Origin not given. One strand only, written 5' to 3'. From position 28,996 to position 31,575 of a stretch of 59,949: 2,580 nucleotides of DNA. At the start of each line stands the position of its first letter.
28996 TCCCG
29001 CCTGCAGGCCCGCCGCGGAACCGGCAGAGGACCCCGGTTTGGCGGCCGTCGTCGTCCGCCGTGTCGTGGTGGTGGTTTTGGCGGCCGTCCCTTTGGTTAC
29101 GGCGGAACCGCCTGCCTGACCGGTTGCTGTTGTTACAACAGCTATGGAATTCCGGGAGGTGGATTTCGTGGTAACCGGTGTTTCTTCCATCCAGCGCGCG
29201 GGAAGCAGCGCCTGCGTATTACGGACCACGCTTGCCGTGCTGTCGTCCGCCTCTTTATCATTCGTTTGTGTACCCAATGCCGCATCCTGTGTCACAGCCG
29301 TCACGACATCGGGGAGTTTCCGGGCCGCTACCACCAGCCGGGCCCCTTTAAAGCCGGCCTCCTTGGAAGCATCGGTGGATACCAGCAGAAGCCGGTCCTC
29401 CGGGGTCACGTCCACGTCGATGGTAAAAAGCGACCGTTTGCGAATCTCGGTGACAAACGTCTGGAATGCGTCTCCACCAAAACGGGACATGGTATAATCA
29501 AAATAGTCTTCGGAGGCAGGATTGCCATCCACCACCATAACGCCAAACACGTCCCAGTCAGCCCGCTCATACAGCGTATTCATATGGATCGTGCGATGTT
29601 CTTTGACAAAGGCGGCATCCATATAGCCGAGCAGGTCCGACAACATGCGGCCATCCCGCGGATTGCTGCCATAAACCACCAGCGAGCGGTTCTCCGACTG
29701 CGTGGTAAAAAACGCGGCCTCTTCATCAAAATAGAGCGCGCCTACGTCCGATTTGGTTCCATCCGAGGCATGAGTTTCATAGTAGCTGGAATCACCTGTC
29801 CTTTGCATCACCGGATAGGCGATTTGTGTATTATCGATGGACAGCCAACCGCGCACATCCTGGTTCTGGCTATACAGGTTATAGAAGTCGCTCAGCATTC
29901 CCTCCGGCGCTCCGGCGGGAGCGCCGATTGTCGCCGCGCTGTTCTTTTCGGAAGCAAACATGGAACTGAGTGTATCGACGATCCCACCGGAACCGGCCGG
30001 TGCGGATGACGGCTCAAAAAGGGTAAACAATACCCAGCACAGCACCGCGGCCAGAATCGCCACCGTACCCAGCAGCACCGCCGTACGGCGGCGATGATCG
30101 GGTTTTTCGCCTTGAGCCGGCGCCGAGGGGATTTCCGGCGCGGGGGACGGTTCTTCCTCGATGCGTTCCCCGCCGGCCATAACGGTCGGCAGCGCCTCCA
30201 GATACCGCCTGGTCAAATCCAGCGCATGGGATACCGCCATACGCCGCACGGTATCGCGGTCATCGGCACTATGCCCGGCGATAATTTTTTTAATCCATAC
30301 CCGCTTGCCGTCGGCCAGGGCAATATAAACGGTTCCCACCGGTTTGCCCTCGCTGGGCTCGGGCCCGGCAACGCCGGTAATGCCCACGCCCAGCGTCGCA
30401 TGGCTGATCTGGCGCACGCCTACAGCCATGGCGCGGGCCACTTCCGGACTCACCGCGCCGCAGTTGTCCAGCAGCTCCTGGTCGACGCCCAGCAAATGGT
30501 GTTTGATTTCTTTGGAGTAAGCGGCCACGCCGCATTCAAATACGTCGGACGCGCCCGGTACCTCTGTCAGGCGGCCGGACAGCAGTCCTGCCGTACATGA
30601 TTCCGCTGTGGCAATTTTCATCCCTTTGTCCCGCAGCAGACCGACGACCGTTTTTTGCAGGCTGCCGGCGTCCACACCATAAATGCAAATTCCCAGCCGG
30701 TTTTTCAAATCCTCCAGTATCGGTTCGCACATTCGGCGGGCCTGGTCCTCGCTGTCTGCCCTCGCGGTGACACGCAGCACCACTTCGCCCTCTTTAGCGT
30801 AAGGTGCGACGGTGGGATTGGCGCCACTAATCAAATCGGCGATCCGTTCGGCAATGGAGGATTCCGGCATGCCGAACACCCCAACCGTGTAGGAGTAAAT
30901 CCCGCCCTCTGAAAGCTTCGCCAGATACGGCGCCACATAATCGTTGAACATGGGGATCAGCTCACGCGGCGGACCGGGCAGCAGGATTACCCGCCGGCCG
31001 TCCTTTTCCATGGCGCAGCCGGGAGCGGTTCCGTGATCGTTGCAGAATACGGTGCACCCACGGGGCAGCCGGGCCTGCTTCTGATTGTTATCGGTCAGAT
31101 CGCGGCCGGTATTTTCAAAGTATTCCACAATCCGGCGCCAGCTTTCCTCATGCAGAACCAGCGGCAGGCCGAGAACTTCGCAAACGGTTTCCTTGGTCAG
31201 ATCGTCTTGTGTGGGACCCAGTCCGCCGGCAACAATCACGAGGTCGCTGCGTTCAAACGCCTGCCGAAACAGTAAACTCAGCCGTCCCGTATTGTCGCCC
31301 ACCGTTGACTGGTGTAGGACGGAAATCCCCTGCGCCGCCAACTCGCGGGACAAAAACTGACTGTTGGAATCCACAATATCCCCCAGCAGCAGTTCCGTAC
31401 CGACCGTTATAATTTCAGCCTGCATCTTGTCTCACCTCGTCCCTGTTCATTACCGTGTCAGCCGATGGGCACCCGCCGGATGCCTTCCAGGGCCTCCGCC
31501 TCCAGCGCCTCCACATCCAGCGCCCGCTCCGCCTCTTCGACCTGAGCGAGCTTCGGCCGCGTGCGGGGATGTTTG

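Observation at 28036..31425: One 1129-aa ORF fuses cytoplasmic CinA to a TM helix, a catalytically dead sortase-B-like domain and a SpoIID/LytB domain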

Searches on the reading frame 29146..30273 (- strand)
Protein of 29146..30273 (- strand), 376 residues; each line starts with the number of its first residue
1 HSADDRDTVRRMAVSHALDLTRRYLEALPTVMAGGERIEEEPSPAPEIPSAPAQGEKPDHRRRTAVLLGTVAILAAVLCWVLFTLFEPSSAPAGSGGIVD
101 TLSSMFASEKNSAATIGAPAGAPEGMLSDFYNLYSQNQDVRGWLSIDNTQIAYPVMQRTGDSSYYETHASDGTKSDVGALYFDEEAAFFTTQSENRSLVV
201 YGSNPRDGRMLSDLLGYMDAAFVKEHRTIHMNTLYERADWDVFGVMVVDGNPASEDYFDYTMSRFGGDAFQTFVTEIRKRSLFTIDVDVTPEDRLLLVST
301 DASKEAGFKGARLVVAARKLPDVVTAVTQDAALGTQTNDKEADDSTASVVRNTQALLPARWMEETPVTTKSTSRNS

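Call 46: find_related_loci(query=A2, collection=genome_contigs, flank=8000)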
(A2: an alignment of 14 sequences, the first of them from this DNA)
Query A2 (376 aa) in genome_contigs; peptide patterns used: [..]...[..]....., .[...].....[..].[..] (x = any residue, [..] = any of these).
343 stretches matched a pattern; 125 encode a relative of the query (tblastn E <= 1e-3); the best 80 are kept; 80 distinct loci.
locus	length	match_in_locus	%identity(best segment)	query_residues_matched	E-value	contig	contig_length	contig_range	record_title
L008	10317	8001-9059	50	1-367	3e-102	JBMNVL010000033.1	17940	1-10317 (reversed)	MAG: Acutalibacteraceae bacterium isolate SBF912SR2HQ0058 scaffold_13381_c1, whole genome shotgun sequence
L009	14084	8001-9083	42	5-371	7e-76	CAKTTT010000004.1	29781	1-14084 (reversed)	MAG: uncultured Eubacteriales bacterium isolate REFINED_METABAT215_SUBJECT_CONTIGS_1500_ASSEMBLY_K77_MERGED__Pilot_MoBio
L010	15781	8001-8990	42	5-320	5e-74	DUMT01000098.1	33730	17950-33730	MAG TPA_asm: Clostridiales bacterium isolate AS04akNAM_92 28997_AS04, whole genome shotgun sequence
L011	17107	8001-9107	41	3-374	8e-74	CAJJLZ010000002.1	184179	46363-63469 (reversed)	MAG TPA_asm: uncultured Ruminococcaceae bacterium isolate ERR1430498-bin.11 genome assembly, contig: NODE_51_length_1841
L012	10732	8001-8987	43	1-320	5e-72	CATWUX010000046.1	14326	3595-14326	MAG TPA_asm: uncultured Oscillospiraceae bacterium isolate ERR9578176_bin.28_MetaWRAP_v1.3_MAG genome assembly, contig:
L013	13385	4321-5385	41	5-361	3e-70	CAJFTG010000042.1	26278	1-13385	Candidatus Avimonas caecicola isolate Chicken_7_mag_176 genome assembly, contig: MAGpy_11413_7_idba_bin_176_fascaffold_2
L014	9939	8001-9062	42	5-361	2e-70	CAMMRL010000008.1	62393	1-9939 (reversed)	MAG: uncultured Clostridia bacterium isolate ERR4836886_bin.6_MetaWRAP_v1.1_MAG genome assembly, contig: NODE_138_length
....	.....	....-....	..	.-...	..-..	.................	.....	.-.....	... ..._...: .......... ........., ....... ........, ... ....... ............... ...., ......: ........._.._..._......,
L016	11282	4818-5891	38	5-364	2e-69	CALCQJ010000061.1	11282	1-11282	MAG TPA_asm: uncultured Clostridia bacterium isolate SRR1562005_bin.138_CONCOCT_v1.1_MAG genome assembly, contig: ERZ724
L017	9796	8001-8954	41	1-320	3e-69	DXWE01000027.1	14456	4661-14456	MAG TPA_asm: Oscillospiraceae bacterium isolate HRGM_Genome_3507 HRGM_Genome_3507_27, whole genome shotgun sequence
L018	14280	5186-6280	38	5-375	2e-69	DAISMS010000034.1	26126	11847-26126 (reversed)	MAG TPA_asm: Clostridiales bacterium isolate CTOTU40530 NODE_1490_length_26126_cov_4.828929, whole genome shotgun sequen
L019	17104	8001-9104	37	1-376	6e-69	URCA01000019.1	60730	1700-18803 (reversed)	uncultured Ruminococcaceae bacterium isolate UMGS856 genome assembly, contig: NODE_148_length_60730_cov_7.748018, whole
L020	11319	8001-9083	41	5-366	1e-68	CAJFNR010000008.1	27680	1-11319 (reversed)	Candidatus Avimonas narfia isolate Coassembly_mag_196 genome assembly, contig: MAGpy_11413_min2k_bin_196_fak87_347425, w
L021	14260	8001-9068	37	5-366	2e-67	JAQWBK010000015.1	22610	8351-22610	MAG: Oscillospiraceae bacterium isolate STF2_218 NODE_5417_length_22610_cov_6.959525_Sandtown_F2, whole genome shotgun s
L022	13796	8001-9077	40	5-368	1e-67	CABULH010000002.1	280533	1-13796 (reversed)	MAG TPA_asm: uncultured Ruminococcaceae bacterium isolate MGYG-HGUT-04116 genome assembly, contig: GUT_GENOME256840_2, w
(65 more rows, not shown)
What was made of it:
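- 30166..30210 (-): Conserved junction motif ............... (aa 406-420), lying at and just beyond the natural CinA C-terminus. It served as the specific search pattern in call 46.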

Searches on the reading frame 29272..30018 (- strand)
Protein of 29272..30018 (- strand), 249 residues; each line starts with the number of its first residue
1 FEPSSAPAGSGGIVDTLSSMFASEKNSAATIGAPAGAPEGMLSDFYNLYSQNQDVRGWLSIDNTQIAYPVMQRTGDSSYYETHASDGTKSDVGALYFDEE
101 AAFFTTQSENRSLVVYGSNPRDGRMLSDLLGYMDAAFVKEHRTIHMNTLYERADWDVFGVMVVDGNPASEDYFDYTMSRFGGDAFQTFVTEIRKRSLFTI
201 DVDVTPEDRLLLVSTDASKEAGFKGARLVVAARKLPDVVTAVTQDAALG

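Call 8: search_solved_structures(query=window:29272-30018:-, max_evalue=0.01, show_alignments=4)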
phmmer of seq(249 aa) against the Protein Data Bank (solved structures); distinct sequences matched with E-value up to 0.01: 15.
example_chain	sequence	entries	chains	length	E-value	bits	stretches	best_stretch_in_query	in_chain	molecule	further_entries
2oqw_A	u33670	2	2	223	3.7e-22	82.1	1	44-233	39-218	Sortase B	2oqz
1rz2_A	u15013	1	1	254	5.6e-22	81.6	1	44-233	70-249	conserved hypothetical protein BA4783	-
5jcv_A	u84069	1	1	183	5.5e-19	71.8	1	47-231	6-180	Lmo2181 protein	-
4ux7_A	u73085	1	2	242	1e-16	64.3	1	48-233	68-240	PUTATIVE PEPTIDASE C60B, SORTASE B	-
5gyj_A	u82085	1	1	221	1.5e-16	63.8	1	48-232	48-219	Putative peptidase C60B, sortase B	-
6kyc_A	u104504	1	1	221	3.1e-16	62.8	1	48-232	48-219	Putative peptidase C60B, sortase B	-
6kyd_A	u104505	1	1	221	5.3e-16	62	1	48-216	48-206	Putative peptidase C60B, sortase B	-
4lfd_A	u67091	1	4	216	7.1e-14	55.1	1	43-232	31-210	Sortase B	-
1qx6_A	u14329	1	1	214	1e-13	54.5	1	44-232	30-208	NPQTN specific sortase B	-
1qwz_A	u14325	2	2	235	1.4e-13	54.1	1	44-232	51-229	NPQTN specific sortase B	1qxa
1ng5_A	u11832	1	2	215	2.7e-13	53.1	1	44-232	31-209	sortase B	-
4y4q_A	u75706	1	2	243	4.1e-13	52.5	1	42-217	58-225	Sortase, SrtB family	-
5yfk_A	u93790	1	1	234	4.4e-13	52.4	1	46-235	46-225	Uncharacterized protein Sortase B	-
5b23_A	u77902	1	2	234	1e-12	51.3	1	46-235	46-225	Uncharacterized protein Sortase B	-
3psq_A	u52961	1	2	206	1.2e-05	28.2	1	45-215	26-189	Hypothetical exported protein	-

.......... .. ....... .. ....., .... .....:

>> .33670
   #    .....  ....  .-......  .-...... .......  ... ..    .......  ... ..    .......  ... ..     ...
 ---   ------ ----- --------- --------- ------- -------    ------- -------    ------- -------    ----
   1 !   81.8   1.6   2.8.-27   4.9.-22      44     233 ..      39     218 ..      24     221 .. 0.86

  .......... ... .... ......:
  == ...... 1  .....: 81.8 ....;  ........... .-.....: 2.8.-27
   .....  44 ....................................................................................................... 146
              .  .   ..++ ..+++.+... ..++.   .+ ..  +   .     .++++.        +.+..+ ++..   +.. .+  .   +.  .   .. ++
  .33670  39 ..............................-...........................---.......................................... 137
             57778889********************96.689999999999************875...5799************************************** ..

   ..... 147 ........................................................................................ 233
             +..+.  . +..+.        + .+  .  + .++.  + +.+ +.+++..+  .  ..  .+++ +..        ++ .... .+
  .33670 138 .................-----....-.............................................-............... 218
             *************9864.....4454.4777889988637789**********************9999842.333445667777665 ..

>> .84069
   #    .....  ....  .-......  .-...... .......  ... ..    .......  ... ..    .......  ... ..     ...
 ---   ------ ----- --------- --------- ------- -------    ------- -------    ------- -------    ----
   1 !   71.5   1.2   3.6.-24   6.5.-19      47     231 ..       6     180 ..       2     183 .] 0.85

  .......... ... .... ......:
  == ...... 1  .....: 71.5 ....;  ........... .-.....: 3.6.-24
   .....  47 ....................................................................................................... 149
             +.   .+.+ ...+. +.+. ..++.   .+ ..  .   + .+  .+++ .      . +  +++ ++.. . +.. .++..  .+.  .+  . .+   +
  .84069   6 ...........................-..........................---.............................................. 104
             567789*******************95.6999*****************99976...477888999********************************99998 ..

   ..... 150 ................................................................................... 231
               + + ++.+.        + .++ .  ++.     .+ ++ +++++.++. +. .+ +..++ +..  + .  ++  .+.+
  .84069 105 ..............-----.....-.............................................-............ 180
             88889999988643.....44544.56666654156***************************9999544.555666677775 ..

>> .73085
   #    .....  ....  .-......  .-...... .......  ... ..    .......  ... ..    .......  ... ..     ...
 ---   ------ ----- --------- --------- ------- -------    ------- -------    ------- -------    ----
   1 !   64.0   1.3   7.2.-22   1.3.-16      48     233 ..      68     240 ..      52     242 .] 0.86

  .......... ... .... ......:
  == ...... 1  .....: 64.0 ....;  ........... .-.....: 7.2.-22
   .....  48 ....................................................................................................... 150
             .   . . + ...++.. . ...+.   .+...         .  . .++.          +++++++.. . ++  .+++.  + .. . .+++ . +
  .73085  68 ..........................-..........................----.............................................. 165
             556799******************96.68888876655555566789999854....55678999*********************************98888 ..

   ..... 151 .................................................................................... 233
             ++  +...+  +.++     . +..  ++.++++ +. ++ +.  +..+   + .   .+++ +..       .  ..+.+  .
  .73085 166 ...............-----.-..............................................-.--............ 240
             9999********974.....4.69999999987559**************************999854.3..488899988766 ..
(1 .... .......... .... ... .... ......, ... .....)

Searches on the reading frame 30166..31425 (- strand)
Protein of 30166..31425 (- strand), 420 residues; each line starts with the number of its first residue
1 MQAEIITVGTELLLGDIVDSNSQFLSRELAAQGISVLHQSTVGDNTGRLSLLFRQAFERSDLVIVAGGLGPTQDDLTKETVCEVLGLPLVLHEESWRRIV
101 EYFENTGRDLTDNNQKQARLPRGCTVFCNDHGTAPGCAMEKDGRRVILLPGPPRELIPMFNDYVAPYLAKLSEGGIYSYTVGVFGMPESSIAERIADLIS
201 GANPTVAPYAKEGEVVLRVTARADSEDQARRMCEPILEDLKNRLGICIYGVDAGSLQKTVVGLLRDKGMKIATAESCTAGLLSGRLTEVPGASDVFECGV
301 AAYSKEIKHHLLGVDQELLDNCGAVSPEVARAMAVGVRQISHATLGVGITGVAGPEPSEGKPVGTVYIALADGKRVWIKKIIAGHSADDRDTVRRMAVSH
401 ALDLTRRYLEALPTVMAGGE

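Call 79: search_solved_structures(query=window:30166-31425:-, max_evalue=1e-20, show_alignments=1)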
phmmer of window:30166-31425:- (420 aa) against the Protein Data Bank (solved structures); distinct sequences matched with E-value up to 1e-20: 6.
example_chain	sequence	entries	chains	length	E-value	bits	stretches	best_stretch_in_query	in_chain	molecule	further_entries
6mr3_A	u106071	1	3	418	1e-90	307.5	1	1-409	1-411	Putative competence-damage inducible protein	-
4uux_A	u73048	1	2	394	1.9e-62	214.5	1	2-403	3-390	CINA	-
4cta_A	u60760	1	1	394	9.7e-62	212.1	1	2-403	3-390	CINA-LIKE PROTEIN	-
4ct8_A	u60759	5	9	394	1.2e-61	211.8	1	2-403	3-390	CINA-LIKE PROTEIN | CINA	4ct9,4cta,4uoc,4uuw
3kbq_A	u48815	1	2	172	9.8e-26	93.5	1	3-159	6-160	Protein Ta0487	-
2a9s_A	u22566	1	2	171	4.2e-21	78.3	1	252-370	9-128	competence/damage-inducible protein CinA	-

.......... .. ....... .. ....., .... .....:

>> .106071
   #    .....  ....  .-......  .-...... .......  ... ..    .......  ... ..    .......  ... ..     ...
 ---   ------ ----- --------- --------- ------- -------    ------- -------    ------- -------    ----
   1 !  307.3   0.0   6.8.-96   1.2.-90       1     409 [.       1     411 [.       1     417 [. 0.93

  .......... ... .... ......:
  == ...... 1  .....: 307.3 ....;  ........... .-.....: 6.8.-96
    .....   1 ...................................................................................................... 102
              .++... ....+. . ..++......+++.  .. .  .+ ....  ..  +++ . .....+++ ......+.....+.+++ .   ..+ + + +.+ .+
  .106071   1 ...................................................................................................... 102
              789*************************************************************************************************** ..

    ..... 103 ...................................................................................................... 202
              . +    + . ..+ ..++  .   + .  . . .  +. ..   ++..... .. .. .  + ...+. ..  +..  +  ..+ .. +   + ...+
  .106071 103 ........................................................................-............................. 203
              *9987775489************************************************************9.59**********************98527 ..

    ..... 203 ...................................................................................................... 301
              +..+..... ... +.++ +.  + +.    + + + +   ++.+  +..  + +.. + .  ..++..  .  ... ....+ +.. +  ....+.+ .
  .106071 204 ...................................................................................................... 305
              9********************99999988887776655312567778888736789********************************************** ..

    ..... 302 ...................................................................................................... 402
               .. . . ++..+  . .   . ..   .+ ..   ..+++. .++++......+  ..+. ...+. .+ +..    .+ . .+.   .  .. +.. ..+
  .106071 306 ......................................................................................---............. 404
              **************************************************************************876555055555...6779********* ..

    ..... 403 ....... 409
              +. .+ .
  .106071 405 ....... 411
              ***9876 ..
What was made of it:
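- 30190..31425 (-): Cytoplasmic CinA (aa 1-412): MoCF/COG1058 domain, KH-like domain and PncC domain. S. mutans CinA 6mr3 E 1e-90 (call 79).
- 30166..30210 (-): The S. mutans CinA chain ends about here (call 79).
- CinA ends exactly at its natural C-terminus before the linker (call 79).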
